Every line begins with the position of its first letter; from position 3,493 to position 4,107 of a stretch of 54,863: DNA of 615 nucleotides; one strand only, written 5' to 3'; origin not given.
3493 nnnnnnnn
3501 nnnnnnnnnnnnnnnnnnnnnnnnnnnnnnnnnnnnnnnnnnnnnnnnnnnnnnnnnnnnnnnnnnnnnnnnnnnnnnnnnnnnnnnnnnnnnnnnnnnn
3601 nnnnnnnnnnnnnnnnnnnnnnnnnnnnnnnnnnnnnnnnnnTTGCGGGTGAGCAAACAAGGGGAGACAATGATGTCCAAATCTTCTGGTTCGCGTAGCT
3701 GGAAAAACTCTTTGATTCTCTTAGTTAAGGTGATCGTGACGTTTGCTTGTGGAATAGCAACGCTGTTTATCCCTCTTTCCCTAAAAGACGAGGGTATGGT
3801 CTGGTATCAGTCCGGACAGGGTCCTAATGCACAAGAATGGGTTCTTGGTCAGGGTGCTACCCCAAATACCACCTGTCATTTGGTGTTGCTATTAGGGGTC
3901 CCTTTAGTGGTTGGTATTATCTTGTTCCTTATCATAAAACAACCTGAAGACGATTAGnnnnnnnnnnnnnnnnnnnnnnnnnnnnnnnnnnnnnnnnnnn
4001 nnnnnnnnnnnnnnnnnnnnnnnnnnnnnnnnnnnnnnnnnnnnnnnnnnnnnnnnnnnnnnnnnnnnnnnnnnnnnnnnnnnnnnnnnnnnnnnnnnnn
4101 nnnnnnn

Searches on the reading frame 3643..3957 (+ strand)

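Call 9: search_protein_families(library=pfam, proteins=[window:3643-3957:+], max_evalue=0.001)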
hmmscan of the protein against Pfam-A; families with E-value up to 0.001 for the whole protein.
window:3643-3957:+ (104 aa): 0 families

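Call 79: search_protein_families(library=pfam, proteins=[window:3643-3957:+], max_evalue=1)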
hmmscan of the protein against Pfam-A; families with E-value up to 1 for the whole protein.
window:3643-3957:+ (104 aa): 2 families
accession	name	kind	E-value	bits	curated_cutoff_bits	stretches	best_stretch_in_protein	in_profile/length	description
PF20176.3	DUF6541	-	0.049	12.3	29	1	15-95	311-388/646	Family of unknown function (DUF6541)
PF19893.4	DUF6366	-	0.44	11.4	27.2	1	8-35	37-64/69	Family of unknown function (DUF6366)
